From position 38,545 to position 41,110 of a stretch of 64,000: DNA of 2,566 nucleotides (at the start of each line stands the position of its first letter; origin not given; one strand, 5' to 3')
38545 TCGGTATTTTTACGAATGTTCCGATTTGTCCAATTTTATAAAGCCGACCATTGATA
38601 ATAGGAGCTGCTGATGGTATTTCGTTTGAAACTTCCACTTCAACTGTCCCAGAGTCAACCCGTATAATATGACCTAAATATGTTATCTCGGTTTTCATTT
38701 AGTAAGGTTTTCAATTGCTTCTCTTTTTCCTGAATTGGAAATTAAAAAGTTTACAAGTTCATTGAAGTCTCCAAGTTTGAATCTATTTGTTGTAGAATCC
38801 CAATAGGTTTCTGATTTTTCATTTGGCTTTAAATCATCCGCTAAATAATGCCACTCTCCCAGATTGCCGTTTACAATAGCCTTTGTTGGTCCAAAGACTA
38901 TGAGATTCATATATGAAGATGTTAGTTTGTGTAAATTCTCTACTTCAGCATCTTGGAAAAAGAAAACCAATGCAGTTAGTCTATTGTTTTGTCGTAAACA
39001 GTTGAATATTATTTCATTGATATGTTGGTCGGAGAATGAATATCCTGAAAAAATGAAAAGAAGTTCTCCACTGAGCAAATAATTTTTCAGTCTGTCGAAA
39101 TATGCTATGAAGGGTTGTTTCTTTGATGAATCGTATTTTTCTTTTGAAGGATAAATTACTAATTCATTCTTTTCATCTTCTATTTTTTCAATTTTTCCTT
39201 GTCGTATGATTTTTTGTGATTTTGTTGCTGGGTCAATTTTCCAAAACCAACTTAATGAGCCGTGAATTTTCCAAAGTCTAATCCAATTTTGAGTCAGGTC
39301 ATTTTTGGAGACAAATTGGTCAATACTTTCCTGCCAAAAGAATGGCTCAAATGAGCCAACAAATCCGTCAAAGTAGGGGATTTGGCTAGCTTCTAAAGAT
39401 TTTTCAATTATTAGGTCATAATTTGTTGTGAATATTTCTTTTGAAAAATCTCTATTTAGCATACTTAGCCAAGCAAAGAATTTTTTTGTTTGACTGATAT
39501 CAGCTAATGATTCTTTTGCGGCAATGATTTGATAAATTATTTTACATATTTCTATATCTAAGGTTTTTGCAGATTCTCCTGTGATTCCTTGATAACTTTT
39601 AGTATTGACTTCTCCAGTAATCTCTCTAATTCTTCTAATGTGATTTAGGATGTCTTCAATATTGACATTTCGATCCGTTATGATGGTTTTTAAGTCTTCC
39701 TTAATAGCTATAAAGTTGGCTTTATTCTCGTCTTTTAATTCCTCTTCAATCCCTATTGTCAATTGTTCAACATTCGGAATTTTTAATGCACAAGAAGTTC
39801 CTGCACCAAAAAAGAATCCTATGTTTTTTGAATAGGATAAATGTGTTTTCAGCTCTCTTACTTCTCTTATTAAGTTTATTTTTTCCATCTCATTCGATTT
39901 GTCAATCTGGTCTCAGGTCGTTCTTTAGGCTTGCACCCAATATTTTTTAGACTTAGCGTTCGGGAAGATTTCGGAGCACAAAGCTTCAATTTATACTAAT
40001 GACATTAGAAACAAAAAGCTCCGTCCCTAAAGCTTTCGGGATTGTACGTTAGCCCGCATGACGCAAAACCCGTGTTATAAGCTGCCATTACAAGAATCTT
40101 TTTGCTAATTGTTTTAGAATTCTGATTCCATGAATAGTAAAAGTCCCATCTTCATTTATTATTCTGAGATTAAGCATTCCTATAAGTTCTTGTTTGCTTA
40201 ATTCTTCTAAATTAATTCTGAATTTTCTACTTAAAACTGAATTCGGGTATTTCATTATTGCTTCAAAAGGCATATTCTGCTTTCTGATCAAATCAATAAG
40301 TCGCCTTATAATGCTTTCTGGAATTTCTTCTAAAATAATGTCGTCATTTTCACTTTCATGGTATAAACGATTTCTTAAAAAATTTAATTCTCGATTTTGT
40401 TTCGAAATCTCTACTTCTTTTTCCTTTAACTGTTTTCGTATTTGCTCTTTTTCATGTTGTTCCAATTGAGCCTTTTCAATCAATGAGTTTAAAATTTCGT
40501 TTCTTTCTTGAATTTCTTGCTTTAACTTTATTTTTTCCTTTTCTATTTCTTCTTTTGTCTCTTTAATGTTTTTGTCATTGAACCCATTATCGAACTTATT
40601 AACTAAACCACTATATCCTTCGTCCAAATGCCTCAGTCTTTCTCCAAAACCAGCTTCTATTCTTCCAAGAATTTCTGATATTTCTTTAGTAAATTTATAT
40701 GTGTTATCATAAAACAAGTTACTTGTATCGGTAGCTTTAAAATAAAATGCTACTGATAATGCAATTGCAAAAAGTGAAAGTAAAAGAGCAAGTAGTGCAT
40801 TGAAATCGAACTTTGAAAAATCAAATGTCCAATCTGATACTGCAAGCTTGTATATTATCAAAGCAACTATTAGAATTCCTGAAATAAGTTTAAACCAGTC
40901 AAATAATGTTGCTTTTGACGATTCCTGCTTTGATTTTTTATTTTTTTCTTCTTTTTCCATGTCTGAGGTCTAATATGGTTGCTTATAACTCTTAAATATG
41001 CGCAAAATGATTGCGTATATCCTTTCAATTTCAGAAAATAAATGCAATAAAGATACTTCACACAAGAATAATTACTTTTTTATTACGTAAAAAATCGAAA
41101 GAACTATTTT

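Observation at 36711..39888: SIR2-HerA antiphage operon with a translationally coupled third gene encoding a stand-alone KTSC-domain protein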

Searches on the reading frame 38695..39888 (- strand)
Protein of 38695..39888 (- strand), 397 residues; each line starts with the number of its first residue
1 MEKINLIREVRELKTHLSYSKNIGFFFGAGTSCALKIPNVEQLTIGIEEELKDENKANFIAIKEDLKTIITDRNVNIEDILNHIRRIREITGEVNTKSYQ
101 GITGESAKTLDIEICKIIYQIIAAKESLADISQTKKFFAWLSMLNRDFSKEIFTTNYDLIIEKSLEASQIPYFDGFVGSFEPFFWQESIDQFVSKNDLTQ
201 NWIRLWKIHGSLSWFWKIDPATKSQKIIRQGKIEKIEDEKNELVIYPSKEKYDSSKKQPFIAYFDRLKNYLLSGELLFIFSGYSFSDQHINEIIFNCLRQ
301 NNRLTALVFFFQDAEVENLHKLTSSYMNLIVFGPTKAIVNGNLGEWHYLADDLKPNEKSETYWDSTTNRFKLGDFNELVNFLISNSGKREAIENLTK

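Call 3: search_protein_families(library=pfam, proteins=[window:38695-39888:-], max_evalue=0.01)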
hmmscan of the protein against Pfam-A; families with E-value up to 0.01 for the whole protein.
window:38695-39888:- (397 aa): 1 family
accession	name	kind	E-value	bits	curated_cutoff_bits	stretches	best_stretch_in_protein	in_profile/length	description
PF13289.12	SIR2_2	-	1.2e-19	71.2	24.5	1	150-322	1-132/141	SIR2-like domain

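Call 4: search_protein_families(library=padloc, proteins=[window:38695-39888:-], max_evalue=0.01)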
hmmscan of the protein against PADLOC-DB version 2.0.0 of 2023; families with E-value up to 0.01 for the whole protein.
window:38695-39888:- (397 aa): 30 families (the best 25 are shown)
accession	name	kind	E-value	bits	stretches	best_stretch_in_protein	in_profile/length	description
PDLC04093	SIR2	-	8e-135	447.8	1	2-391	2-390/395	-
PDLC04094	SIR2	-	4.6e-86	287.5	1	5-391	5-383/399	-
PDLC04084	SIR2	-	1.2e-43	148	1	8-362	28-394/414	-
PDLC04088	SIR2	-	2.6e-35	120.3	2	149-363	173-375/390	-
PDLC04087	SIR2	-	5.8e-30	102.3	1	21-303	17-279/343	-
PDLC04081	SIR2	-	6.8e-29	99.1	1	13-341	12-325/345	-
PDLC02408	Aga_SIR2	-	1.9e-24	84.4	1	21-319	6-296/343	Class II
PDLC02414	Aga_SIR2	-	3.4e-24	83.7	1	63-322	27-272/313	-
PDLC04090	SIR2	-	5.3e-23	79.9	1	9-328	31-370/426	-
PDLC02186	SIR2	-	2.3e-22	77.6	1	12-314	16-338/412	-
PDLC04075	SIR2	-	4.7e-21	73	1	120-308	151-345/414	-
PDLC04076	SIR2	-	5.2e-21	73.3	1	11-331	15-353/406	-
PDLC04082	SIR2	-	1.4e-20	71.5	1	20-307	15-284/345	-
PDLC04096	SIR2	-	3.9e-20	70.3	1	149-328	22-194/230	-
PDLC04079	SIR2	-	7.6e-20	68.8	1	23-321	52-367/430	-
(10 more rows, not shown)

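Call 5: search_protein_families(library=ncbifam, proteins=[window:38695-39888:-], max_evalue=0.01)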
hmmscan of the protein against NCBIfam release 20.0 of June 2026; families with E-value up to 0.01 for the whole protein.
window:38695-39888:- (397 aa): 1 family
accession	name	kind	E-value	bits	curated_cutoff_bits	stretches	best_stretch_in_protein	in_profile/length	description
NF042942.1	SIR2_antiphage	equivalog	1.1e-20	74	500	1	12-311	10-330/392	SIR2 family anti-phage-associated protein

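Call 41: search_solved_structures(query=window:38695-39888:-, max_evalue=0.001, show_alignments=1)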
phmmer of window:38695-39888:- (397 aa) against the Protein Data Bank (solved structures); distinct sequences matched with E-value up to 0.001: 3.
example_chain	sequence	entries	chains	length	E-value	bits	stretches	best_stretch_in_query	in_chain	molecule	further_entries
8w9l_A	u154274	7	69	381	6.9e-48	167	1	23-383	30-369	SIR2-like domain-containing protein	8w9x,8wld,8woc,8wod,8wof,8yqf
8yhx_G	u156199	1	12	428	2.6e-12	49.9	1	105-329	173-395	SIR2 family protein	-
8j4u_A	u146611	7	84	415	1.2e-11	47.7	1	150-300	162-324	SIR2-like domain-containing protein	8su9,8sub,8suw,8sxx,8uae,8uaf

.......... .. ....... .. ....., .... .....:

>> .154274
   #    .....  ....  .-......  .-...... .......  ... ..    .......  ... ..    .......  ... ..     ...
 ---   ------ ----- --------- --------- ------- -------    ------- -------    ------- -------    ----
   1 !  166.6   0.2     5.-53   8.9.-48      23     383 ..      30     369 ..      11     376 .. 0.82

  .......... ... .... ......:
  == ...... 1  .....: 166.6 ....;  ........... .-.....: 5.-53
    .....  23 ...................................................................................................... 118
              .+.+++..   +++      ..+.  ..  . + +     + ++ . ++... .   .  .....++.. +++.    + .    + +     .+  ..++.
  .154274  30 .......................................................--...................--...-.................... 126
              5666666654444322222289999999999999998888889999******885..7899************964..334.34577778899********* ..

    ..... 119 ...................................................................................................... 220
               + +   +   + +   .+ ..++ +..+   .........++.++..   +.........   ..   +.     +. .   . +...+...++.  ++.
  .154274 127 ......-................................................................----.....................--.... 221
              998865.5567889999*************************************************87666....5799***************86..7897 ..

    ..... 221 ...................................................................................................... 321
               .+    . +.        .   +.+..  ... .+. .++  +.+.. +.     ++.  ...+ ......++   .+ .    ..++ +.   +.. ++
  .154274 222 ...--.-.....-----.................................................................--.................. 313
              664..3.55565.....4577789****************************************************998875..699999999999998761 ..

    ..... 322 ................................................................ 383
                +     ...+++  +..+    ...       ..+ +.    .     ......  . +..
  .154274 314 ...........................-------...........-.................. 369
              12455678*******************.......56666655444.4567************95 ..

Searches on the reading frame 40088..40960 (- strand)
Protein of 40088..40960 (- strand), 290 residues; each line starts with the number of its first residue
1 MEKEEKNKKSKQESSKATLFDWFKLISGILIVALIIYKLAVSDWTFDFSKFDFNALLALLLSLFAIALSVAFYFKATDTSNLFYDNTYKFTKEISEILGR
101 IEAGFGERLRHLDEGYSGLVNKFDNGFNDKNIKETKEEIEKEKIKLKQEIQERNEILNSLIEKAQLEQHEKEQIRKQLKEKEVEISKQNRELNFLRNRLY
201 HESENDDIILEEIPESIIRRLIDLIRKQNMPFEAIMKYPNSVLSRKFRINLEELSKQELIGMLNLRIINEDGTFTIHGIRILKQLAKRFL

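Call 3: search_protein_families(library=pfam, proteins=[window:40088-40960:-], max_evalue=0.01)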
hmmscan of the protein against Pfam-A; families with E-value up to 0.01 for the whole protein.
window:40088-40960:- (290 aa): 3 families
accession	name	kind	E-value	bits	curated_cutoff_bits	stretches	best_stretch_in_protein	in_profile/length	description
PF10376.14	Mei5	-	0.00081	19.8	28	1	121-212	104-192/207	Double-strand recombination repair protein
PF20990.2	DUF2207_C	-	0.0018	18.4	33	1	4-102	122-204/247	Predicted membrane protein (DUF2207) C-terminal domain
PF08885.17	GSCFA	-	0.0047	17.1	25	1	113-236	19-142/237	GSCFA family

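Call 4: search_protein_families(library=padloc, proteins=[window:40088-40960:-], max_evalue=0.01)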
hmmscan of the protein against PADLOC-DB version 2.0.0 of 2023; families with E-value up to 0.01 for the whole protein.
window:40088-40960:- (290 aa): 0 families

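Call 5: search_protein_families(library=ncbifam, proteins=[window:40088-40960:-], max_evalue=0.01)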
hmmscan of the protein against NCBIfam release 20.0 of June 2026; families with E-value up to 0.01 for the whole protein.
window:40088-40960:- (290 aa): 1 family
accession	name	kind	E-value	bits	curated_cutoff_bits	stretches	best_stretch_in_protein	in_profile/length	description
NF046000.1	MAG1210_fam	subfamily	8.8e-05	21.3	275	1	3-197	48-188/550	MAG1210 family protein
